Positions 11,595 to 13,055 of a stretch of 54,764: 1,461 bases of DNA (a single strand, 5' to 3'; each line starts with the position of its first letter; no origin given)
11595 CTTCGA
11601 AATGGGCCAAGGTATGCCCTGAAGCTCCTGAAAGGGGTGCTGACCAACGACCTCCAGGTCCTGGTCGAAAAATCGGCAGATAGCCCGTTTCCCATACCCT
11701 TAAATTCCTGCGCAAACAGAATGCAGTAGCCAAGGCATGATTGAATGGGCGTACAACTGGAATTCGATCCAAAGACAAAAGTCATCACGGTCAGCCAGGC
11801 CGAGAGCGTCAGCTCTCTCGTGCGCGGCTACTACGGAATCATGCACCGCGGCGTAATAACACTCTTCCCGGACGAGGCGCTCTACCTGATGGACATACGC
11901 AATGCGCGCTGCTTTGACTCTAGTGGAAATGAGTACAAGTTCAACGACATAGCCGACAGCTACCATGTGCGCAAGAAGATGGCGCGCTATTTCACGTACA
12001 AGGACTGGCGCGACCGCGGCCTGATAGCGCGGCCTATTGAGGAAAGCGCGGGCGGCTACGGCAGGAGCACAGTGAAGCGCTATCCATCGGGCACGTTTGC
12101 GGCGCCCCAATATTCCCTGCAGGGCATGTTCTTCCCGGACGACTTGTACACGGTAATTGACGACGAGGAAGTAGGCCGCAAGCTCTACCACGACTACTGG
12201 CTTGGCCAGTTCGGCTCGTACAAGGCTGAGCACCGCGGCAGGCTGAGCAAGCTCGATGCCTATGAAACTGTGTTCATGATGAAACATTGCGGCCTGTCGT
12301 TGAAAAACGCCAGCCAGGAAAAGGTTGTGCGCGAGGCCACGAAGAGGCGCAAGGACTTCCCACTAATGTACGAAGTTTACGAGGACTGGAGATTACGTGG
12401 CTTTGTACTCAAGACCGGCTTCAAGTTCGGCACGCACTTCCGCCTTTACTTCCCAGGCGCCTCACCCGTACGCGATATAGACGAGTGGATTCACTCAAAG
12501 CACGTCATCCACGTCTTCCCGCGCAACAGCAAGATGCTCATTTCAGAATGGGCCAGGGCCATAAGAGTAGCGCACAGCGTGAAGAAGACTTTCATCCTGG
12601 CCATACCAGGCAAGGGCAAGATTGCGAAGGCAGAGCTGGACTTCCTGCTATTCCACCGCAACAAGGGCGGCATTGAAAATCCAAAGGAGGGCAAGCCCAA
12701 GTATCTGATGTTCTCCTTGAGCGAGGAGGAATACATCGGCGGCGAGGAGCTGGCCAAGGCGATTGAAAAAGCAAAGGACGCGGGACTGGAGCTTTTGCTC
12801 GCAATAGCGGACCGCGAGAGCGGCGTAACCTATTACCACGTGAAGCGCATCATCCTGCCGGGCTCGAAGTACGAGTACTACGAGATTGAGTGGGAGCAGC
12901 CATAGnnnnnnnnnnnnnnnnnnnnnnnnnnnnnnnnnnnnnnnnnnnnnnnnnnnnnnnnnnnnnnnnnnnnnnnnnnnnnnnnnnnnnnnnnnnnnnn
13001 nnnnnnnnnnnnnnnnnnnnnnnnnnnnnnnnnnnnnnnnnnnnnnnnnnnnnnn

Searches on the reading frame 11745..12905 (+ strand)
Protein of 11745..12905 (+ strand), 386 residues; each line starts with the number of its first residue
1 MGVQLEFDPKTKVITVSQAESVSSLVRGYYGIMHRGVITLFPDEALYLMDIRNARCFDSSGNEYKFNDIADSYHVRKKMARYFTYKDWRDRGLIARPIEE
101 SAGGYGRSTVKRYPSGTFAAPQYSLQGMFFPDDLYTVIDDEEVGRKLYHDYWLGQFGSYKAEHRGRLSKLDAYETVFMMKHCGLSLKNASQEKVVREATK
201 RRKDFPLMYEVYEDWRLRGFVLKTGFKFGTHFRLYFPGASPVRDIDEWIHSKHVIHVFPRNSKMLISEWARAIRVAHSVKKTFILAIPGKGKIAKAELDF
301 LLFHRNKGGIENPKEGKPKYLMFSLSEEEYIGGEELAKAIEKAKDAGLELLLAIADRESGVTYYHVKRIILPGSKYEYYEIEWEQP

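Call 68: search_protein_families(library=pfam, proteins=[window:11745-12905:+], max_evalue=0.001)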
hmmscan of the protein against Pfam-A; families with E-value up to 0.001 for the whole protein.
window:11745-12905:+ (386 aa): 1 family
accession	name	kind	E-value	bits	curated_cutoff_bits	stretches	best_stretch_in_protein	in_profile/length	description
PF01974.23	tRNA_int_endo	-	2.2e-28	98.6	27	1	205-292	1-82/85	tRNA intron endonuclease, catalytic C-terminal domain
